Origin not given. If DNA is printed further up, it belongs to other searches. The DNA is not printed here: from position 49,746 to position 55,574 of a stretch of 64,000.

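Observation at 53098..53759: Near-identical in-frame tandem duplication (A) inside the helicase insertion domain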

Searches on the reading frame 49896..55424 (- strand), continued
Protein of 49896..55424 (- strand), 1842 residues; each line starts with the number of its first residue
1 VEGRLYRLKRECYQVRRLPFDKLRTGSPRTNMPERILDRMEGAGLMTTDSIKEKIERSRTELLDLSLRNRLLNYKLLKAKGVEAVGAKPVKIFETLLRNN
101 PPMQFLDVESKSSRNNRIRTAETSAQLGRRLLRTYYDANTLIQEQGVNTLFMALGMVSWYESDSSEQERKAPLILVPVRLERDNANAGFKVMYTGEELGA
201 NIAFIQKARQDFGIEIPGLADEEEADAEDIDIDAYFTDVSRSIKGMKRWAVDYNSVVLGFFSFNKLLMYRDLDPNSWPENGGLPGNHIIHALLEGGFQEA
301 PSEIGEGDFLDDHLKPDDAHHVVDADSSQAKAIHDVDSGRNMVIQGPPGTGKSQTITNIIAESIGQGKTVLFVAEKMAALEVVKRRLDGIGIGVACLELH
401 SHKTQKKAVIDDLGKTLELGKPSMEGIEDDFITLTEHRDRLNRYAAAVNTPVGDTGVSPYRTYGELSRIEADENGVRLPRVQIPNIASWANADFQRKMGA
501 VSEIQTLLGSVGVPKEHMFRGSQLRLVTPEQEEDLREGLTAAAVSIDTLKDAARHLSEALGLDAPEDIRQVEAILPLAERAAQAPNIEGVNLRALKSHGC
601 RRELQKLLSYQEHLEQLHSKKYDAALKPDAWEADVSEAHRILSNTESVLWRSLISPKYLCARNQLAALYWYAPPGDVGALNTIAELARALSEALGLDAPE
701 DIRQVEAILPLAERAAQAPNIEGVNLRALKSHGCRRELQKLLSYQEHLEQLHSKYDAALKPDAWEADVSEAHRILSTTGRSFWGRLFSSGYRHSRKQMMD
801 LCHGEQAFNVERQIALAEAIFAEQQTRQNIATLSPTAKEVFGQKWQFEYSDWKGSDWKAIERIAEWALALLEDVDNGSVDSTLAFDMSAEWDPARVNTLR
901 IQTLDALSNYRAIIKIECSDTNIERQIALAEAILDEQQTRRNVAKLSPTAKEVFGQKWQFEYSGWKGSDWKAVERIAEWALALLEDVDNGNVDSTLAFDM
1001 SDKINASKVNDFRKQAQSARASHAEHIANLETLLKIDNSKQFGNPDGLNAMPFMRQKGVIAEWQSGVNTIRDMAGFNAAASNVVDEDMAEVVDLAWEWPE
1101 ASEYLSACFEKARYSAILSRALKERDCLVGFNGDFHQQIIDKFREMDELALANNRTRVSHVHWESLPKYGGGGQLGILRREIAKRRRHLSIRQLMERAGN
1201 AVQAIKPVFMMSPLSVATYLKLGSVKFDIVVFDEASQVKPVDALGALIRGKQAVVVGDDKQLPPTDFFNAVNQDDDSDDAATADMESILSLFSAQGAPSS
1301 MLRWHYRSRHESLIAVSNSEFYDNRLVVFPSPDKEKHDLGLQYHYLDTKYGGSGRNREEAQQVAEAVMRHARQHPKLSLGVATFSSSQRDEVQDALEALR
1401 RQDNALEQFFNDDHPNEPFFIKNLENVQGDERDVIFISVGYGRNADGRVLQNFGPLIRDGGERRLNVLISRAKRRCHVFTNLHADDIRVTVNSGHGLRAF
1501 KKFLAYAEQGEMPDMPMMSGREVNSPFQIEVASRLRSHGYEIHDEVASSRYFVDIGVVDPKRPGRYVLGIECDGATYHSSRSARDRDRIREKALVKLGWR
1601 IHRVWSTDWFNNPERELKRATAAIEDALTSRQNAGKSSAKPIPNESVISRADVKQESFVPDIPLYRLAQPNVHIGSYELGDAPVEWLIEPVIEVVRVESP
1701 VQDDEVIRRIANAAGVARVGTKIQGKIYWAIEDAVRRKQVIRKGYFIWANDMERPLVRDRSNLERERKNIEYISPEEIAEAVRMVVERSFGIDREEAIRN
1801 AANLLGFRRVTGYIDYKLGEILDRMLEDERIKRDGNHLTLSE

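Call 10: find_homologous_proteins(query=window:49896-55424:-, max_evalue=1e-20)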
Query window:49896-55424:- (1842 aa): 8000 proteins with E <= 1e-20 among 8000 candidates; the best 120 are listed.
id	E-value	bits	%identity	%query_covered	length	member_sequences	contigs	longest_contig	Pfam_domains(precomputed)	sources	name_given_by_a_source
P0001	0.0e+0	3965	97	98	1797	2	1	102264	PF11784.14,PF13195.12,PF13087.13,PF13086.13,PF13604.13,PF13245.13,PF18741.8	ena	-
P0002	0.0e+0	2672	62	70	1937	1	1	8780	PF11784.14,PF13195.12,PF13087.13,PF13086.13,PF13604.13,PF13245.13,PF18741.8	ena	-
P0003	0.0e+0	2501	64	97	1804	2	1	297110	PF11784.14,PF13195.12,PF13087.13,PF13086.13,PF01443.25,PF13604.13,PF13245.13,PF18741.8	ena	-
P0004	0.0e+0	2360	67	50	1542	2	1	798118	PF11784.14,PF13195.12,PF13087.13,PF13086.13,PF13604.13,PF13245.13,PF18741.8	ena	-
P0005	0.0e+0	2341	59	97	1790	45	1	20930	PF11784.14,PF13195.12,PF13087.13,PF13086.13,PF13604.13,PF13245.13,PF18741.8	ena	-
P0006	0.0e+0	2273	58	97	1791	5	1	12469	PF11784.14,PF13195.12,PF13087.13,PF13086.13,PF13604.13,PF13245.13,PF18741.8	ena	-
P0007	0.0e+0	2266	58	97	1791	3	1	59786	PF11784.14,PF13195.12,PF13087.13,PF13086.13,PF13604.13,PF13245.13,PF18741.8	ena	-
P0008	0.0e+0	2264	58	97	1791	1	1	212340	PF11784.14,PF13195.12,PF13087.13,PF13086.13,PF13604.13,PF13245.13,PF18741.8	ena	-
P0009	0.0e+0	2258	65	50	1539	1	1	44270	PF11784.14,PF13195.12,PF13087.13,PF13086.13,PF01443.25,PF13604.13,PF13245.13,PF18741.8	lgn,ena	-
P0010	0.0e+0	2031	61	50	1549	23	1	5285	PF11784.14,PF13195.12,PF13087.13,PF13086.13,PF13604.13,PF13245.13,PF18741.8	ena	-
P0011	0.0e+0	1928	56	86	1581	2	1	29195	PF11784.14,PF13087.13,PF13086.13,PF13604.13,PF13245.13,PF18741.8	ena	-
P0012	0.0e+0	1922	51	98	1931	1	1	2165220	PF11784.14,PF13195.12,PF13087.13,PF13086.13,PF13245.13,PF18741.8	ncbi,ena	-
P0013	0.0e+0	1909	49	97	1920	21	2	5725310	PF11784.14,PF13195.12,PF13087.13,PF13086.13,PF13245.13,PF18741.8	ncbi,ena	-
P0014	0.0e+0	1891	50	97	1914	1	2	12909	PF11784.14,PF13195.12,PF13087.13,PF13086.13,PF13604.13,PF13245.13,PF18741.8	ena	-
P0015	0.0e+0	1880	49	97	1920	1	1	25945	PF11784.14,PF13195.12,PF13087.13,PF13086.13,PF13604.13,PF13245.13,PF18741.8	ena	-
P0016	0.0e+0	1880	49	97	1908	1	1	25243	PF11784.14,PF13195.12,PF13087.13,PF13086.13,PF13604.13,PF13245.13,PF18741.8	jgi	-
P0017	0.0e+0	1875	49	97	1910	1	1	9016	PF11784.14,PF13195.12,PF13087.13,PF13086.13,PF13604.13,PF13245.13,PF18741.8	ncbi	-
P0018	0.0e+0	1870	50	98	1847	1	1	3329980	PF11784.14,PF13195.12,PF13087.13,PF13086.13,PF13604.13,PF13245.13,PF18741.8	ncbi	-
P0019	0.0e+0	1867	49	96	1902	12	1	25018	PF11784.14,PF13195.12,PF13087.13,PF13086.13,PF13604.13,PF13245.13,PF18741.8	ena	-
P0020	0.0e+0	1866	49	97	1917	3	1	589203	PF11784.14,PF13195.12,PF13087.13,PF13086.13,PF13604.13,PF13245.13,PF18741.8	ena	-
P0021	0.0e+0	1862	49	97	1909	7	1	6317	PF11784.14,PF13195.12,PF13087.13,PF13086.13,PF13245.13,PF18741.8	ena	-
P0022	0.0e+0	1860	49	97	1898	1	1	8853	PF11784.14,PF13195.12,PF13087.13,PF13086.13,PF13604.13,PF13245.13,PF18741.8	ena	-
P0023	0.0e+0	1849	50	98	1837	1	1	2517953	PF11784.14,PF13195.12,PF13087.13,PF13086.13,PF13604.13,PF13245.13,PF18741.8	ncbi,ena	-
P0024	0.0e+0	1848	48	97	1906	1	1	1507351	PF11784.14,PF13195.12,PF13087.13,PF13086.13,PF13604.13,PF13245.13,PF18741.8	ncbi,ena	-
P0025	0.0e+0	1837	49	97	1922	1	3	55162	PF11784.14,PF13195.12,PF13087.13,PF13086.13,PF13604.13,PF13245.13,PF18741.8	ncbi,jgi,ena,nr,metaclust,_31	ncbi:MAG: DUF3320 domain-containing protein [Truepera sp.]|nr:DUF3320 domain-containing protein [Tru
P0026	0.0e+0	1833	49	97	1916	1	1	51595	PF11784.14,PF13195.12,PF13087.13,PF13086.13,PF13604.13,PF13245.13,PF18741.8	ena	-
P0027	0.0e+0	1827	49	97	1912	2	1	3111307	PF11784.14,PF13195.12,PF13087.13,PF13086.13,PF13604.13,PF13245.13,PF18741.8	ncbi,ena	-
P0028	0.0e+0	1826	48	97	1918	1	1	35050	PF11784.14,PF13195.12,PF13087.13,PF13086.13,PF13604.13,PF13245.13,PF18741.8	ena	-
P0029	0.0e+0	1820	53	50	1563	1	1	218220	PF11784.14,PF13195.12,PF13087.13,PF13086.13,PF13604.13,PF13245.13,PF18741.8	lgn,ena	-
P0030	0.0e+0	1806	48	97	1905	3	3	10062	PF11784.14,PF13195.12,PF13087.13,PF13086.13,PF13245.13,PF18741.8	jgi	-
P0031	0.0e+0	1782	62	39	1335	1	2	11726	PF13195.12,PF13087.13,PF13086.13,PF01443.25,PF13604.13,PF13245.13,PF18741.8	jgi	jgi:hypothetical protein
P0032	0.0e+0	1734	55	49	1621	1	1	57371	PF11784.14,PF13195.12,PF13087.13,PF13086.13,PF13604.13,PF13245.13,PF18741.8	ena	-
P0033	0.0e+0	1723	53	50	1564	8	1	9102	PF11784.14,PF13195.12,PF13087.13,PF13086.13,PF13604.13,PF13245.13,PF18741.8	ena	-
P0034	0.0e+0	1721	54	49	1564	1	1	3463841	PF11784.14,PF13195.12,PF13087.13,PF13086.13,PF01443.25,PF13604.13,PF13245.13,PF18741.8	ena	-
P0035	0.0e+0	1714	52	50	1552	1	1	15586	PF11784.14,PF13195.12,PF13087.13,PF13086.13,PF13604.13,PF13245.13,PF18741.8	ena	-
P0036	0.0e+0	1707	55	50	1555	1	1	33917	PF11784.14,PF13195.12,PF13087.13,PF13086.13,PF13604.13,PF13245.13,PF18741.8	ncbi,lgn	-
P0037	0.0e+0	1701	53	50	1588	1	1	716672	PF11784.14,PF13195.12,PF13087.13,PF13086.13,PF13604.13,PF13245.13,PF18741.8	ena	-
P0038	0.0e+0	1695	51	50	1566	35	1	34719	PF11784.14,PF13195.12,PF13087.13,PF13086.13,PF13604.13,PF13245.13,PF18741.8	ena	-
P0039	0.0e+0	1692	53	50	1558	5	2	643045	PF11784.14,PF13195.12,PF13087.13,PF13086.13,PF13604.13,PF13245.13,PF18741.8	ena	-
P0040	0.0e+0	1688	52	50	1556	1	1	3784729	PF11784.14,PF13195.12,PF13087.13,PF13086.13,PF13604.13,PF13245.13,PF18741.8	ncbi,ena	-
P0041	0.0e+0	1688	53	50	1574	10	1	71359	PF11784.14,PF13195.12,PF13087.13,PF13086.13,PF13604.13,PF13245.13,PF18741.8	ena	-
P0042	0.0e+0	1670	53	50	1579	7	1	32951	PF11784.14,PF13195.12,PF13087.13,PF13086.13,PF13604.13,PF13245.13,PF18741.8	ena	-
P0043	0.0e+0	1668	53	49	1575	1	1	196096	PF11784.14,PF13195.12,PF13087.13,PF13086.13,PF13604.13,PF13245.13,PF18741.8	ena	-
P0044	0.0e+0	1663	54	50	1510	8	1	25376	PF11784.14,PF13195.12,PF13087.13,PF13086.13,PF13604.13,PF13245.13,PF18741.8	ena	-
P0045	0.0e+0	1660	54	50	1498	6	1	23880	PF11784.14,PF13195.12,PF13087.13,PF13086.13,PF13604.13,PF13245.13,PF18741.8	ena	-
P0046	0.0e+0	1658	61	38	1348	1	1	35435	PF13195.12,PF13087.13,PF13086.13,PF13604.13,PF13245.13,PF18741.8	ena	-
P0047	0.0e+0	1657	51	50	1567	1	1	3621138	PF11784.14,PF13195.12,PF13087.13,PF13086.13,PF13604.13,PF13245.13,PF18741.8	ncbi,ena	-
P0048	0.0e+0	1655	53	50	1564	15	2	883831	PF11784.14,PF13195.12,PF13087.13,PF13086.13,PF13604.13,PF13245.13,PF18741.8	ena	-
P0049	0.0e+0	1647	51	49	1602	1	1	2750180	PF11784.14,PF13195.12,PF13087.13,PF13086.13,PF13604.13,PF13245.13,PF18741.8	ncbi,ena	-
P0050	0.0e+0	1619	49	57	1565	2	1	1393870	PF11784.14,PF13195.12,PF13087.13,PF13086.13,PF13604.13,PF13245.13,PF18741.8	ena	-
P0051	0.0e+0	1611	54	44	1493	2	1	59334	PF11784.14,PF13195.12,PF13087.13,PF13086.13,PF13604.13,PF13245.13,PF18741.8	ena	-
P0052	0.0e+0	1593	57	45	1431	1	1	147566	PF11784.14,PF13195.12,PF13087.13,PF13086.13,PF13604.13,PF13245.13,PF18741.8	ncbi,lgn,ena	-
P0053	0.0e+0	1591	56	45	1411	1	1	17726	PF11784.14,PF13195.12,PF13087.13,PF13086.13,PF13604.13,PF13245.13,PF18741.8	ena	-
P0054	0.0e+0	1589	52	45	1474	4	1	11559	PF13195.12,PF13087.13,PF13086.13,PF13604.13,PF13245.13,PF18741.8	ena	-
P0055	0.0e+0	1583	48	50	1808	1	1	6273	PF11784.14,PF13195.12,PF13087.13,PF13086.13,PF13604.13,PF13245.13,PF18741.8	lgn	-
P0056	0.0e+0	1571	58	38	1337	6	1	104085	PF13195.12,PF13087.13,PF13086.13,PF01443.25,PF13604.13,PF13245.13,PF18741.8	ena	-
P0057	0.0e+0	1567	58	38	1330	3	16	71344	PF13195.12,PF13087.13,PF13086.13,PF13604.13,PF13245.13,PF18741.8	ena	-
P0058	0.0e+0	1566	52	50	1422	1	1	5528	PF11784.14,PF13195.12,PF13087.13,PF13086.13,PF01443.25,PF13604.13,PF13245.13,PF18741.8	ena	-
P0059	0.0e+0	1566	52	50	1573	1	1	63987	PF11784.14,PF13195.12,PF13087.13,PF13086.13,PF01443.25,PF13604.13,PF13245.13,PF18741.8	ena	-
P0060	0.0e+0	1565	57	45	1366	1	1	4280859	PF11784.14,PF13195.12,PF13087.13,PF13086.13,PF13604.13,PF13245.13,PF18741.8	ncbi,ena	-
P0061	0.0e+0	1564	57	38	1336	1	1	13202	PF13195.12,PF13087.13,PF13086.13,PF13604.13,PF13245.13,PF18741.8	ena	-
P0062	0.0e+0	1563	51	50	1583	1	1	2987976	PF11784.14,PF13195.12,PF13087.13,PF13086.13,PF13604.13,PF13245.13,PF18741.8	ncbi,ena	-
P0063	0.0e+0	1562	47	50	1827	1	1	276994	PF11784.14,PF13195.12,PF13087.13,PF13086.13,PF13245.13,PF18741.8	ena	-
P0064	0.0e+0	1561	48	50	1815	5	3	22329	PF11784.14,PF13195.12,PF13087.13,PF13086.13,PF13245.13,PF18741.8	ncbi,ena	-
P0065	0.0e+0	1559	48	50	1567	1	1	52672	PF11784.14,PF13195.12,PF13087.13,PF13086.13,PF13245.13,PF18741.8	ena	-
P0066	0.0e+0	1534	55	38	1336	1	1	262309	PF13195.12,PF13087.13,PF13086.13,PF13604.13,PF13245.13,PF18741.8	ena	-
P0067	0.0e+0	1526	49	85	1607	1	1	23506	PF13195.12,PF13087.13,PF13086.13,PF13604.13,PF13245.13,PF18741.8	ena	-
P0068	0.0e+0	1521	47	50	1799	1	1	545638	PF11784.14,PF13195.12,PF13087.13,PF13086.13,PF13245.13,PF18741.8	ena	-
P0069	0.0e+0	1517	58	39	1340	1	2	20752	PF13195.12,PF13087.13,PF13086.13,PF13604.13,PF13245.13,PF18741.8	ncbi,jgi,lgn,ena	-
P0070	0.0e+0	1517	49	50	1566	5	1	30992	PF11784.14,PF13195.12,PF13087.13,PF13086.13,PF13604.13,PF13245.13,PF18741.8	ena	-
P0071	0.0e+0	1516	47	50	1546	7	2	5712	PF11784.14,PF13195.12,PF13087.13,PF13086.13,PF13604.13,PF13245.13,PF18741.8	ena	-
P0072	0.0e+0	1507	47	50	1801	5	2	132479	PF11784.14,PF13195.12,PF13087.13,PF13086.13,PF13245.13,PF18741.8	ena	-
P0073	0.0e+0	1506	47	50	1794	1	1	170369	PF11784.14,PF13195.12,PF13087.13,PF13086.13,PF13245.13,PF18741.8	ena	-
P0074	0.0e+0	1498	49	50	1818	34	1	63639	PF11784.14,PF13195.12,PF13087.13,PF13086.13,PF13245.13,PF18741.8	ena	-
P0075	0.0e+0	1498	46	50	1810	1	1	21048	PF11784.14,PF13195.12,PF13087.13,PF13086.13,PF13245.13,PF18741.8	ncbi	-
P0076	0.0e+0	1491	46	50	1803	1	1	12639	PF11784.14,PF13195.12,PF13087.13,PF13086.13,PF13604.13,PF13245.13,PF18741.8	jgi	-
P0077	0.0e+0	1487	50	50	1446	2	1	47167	PF11784.14,PF13195.12,PF13087.13,PF13086.13,PF01443.25,PF13245.13,PF18741.8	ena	-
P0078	0.0e+0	1483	48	47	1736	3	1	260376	PF11784.14,PF13195.12,PF13087.13,PF13086.13,PF13604.13,PF13245.13,PF18741.8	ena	-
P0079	0.0e+0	1482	45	51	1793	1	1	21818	PF11784.14,PF13195.12,PF13087.13,PF13086.13,PF13604.13,PF13245.13,PF18741.8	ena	-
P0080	0.0e+0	1480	37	72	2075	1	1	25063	PF11784.14,PF13195.12,PF13087.13,PF13086.13,PF01443.25,PF13604.13,PF13245.13,PF18741.8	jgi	jgi:very-short-patch-repair endonuclease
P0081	0.0e+0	1480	40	71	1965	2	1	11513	PF11784.14,PF13195.12,PF13087.13,PF13086.13,PF13604.13,PF13245.13,PF18741.8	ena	-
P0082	0.0e+0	1477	46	51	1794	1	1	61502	PF11784.14,PF13195.12,PF13087.13,PF13086.13,PF13604.13,PF13245.13,PF18741.8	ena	-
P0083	0.0e+0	1477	45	50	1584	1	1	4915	PF11784.14,PF13195.12,PF13087.13,PF13086.13,PF01443.25,PF13604.13,PF13245.13,PF18741.8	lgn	-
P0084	0.0e+0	1475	46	50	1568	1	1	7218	PF11784.14,PF13195.12,PF13087.13,PF13086.13,PF13604.13,PF13245.13,PF18741.8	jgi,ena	-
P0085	0.0e+0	1475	47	50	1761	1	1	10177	PF11784.14,PF13195.12,PF13087.13,PF13086.13,PF13245.13,PF18741.8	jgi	-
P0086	0.0e+0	1472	45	50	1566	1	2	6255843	PF11784.14,PF13195.12,PF13087.13,PF13086.13,PF13604.13,PF13245.13,PF18741.8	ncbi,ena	-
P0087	0.0e+0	1470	46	50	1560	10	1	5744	PF11784.14,PF13195.12,PF13087.13,PF13086.13,PF13604.13,PF13245.13,PF18741.8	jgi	jgi:very-short-patch-repair endonuclease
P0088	0.0e+0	1469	48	50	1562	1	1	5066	PF11784.14,PF13195.12,PF13087.13,PF13086.13,PF01443.25,PF13604.13,PF13245.13,PF18741.8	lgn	-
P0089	0.0e+0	1466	48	50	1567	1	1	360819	PF11784.14,PF13195.12,PF13087.13,PF13086.13,PF13604.13,PF13245.13,PF18741.8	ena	-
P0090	0.0e+0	1463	43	99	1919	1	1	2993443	PF11784.14,PF13195.12,PF13087.13,PF13086.13,PF13604.13,PF13245.13,PF18741.8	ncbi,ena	-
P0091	0.0e+0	1463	46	50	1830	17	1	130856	PF11784.14,PF13195.12,PF13087.13,PF13086.13,PF18741.8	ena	-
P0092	0.0e+0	1461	44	50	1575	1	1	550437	PF11784.14,PF13195.12,PF13087.13,PF13086.13,PF13604.13,PF13245.13,PF18741.8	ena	-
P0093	0.0e+0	1460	47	48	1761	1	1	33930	PF11784.14,PF13195.12,PF13087.13,PF13086.13,PF01443.25,PF13245.13,PF18741.8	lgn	-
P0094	0.0e+0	1460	43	98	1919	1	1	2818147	PF11784.14,PF13195.12,PF13087.13,PF13086.13,PF13604.13,PF13245.13,PF18741.8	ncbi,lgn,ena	-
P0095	0.0e+0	1460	42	99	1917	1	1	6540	PF11784.14,PF13195.12,PF13087.13,PF13086.13,PF13604.13,PF13245.13,PF18741.8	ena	-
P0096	0.0e+0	1460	43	98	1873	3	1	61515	PF11784.14,PF13195.12,PF13087.13,PF13086.13,PF13604.13,PF13245.13,PF18741.8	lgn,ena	-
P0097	0.0e+0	1458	45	48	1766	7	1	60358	PF11784.14,PF13195.12,PF13087.13,PF13086.13,PF13604.13,PF13245.13,PF18741.8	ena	-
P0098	0.0e+0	1454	38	73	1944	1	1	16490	PF11784.14,PF13195.12,PF13087.13,PF13086.13,PF01443.25,PF13604.13,PF13245.13,PF18741.8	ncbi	-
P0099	0.0e+0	1453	45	50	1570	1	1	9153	PF11784.14,PF13195.12,PF13087.13,PF13086.13,PF13604.13,PF13245.13,PF18741.8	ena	-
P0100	0.0e+0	1453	46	50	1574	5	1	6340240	PF11784.14,PF13195.12,PF13087.13,PF13086.13,PF13604.13,PF13245.13,PF18741.8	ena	-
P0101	0.0e+0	1452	45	48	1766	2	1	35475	PF11784.14,PF13195.12,PF13087.13,PF13086.13,PF13604.13,PF13245.13,PF18741.8,PF09848.16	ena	-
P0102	0.0e+0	1452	46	50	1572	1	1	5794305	PF11784.14,PF13195.12,PF13087.13,PF13086.13,PF13604.13,PF13245.13,PF18741.8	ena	-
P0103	0.0e+0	1449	46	50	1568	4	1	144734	PF11784.14,PF13195.12,PF13087.13,PF13086.13,PF13604.13,PF13245.13,PF18741.8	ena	-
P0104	0.0e+0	1449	46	52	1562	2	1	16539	PF11784.14,PF13195.12,PF13087.13,PF13086.13,PF13604.13,PF13245.13,PF18741.8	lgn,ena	-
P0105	0.0e+0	1449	46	50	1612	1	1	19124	PF11784.14,PF13195.12,PF13087.13,PF13086.13,PF13604.13,PF13245.13,PF18741.8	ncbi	-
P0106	0.0e+0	1447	45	50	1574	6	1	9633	PF11784.14,PF13195.12,PF13087.13,PF13086.13,PF13604.13,PF13245.13,PF18741.8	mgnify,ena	mgnify:CR=1 FL=1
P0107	0.0e+0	1447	48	49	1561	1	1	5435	PF11784.14,PF13195.12,PF13087.13,PF13086.13,PF13604.13,PF13245.13,PF18741.8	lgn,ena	-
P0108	0.0e+0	1446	45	48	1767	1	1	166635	PF11784.14,PF13195.12,PF13087.13,PF13086.13,PF01443.25,PF13604.13,PF13245.13,PF18741.8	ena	-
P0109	0.0e+0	1446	56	38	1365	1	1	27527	PF13195.12,PF13087.13,PF13086.13,PF13245.13,PF18741.8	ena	-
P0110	0.0e+0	1445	48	50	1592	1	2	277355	PF11784.14,PF13195.12,PF13087.13,PF13086.13,PF13604.13,PF13245.13,PF18741.8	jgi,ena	-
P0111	0.0e+0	1444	46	50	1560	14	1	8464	PF11784.14,PF13195.12,PF13087.13,PF13086.13,PF13604.13,PF13245.13,PF18741.8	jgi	jgi:very-short-patch-repair endonuclease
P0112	0.0e+0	1440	50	50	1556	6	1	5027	PF11784.14,PF13195.12,PF13087.13,PF13086.13,PF13245.13,PF18741.8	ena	-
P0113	0.0e+0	1439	61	35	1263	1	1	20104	PF13195.12,PF13087.13,PF13086.13,PF13604.13,PF13245.13,PF18741.8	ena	-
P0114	0.0e+0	1439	47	50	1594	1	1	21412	PF11784.14,PF13195.12,PF13087.13,PF13086.13,PF13604.13,PF13245.13,PF18741.8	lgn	-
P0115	0.0e+0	1438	47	50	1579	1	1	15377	PF11784.14,PF13195.12,PF13087.13,PF13086.13,PF13604.13,PF13245.13,PF18741.8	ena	-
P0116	0.0e+0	1438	47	50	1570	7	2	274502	PF11784.14,PF13195.12,PF13087.13,PF13086.13,PF13604.13,PF13245.13,PF18741.8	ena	-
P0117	0.0e+0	1435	46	50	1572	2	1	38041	PF11784.14,PF13195.12,PF13087.13,PF13086.13,PF13604.13,PF13245.13,PF18741.8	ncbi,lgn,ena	-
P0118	0.0e+0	1435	46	50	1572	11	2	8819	PF11784.14,PF13195.12,PF13087.13,PF13086.13,PF13604.13,PF13245.13,PF18741.8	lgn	-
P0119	0.0e+0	1433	43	97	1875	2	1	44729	PF11784.14,PF13195.12,PF13087.13,PF13086.13,PF13604.13,PF13245.13,PF18741.8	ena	-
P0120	0.0e+0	1432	42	97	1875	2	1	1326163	PF11784.14,PF13195.12,PF13087.13,PF13086.13,PF13604.13,PF13245.13,PF18741.8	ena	-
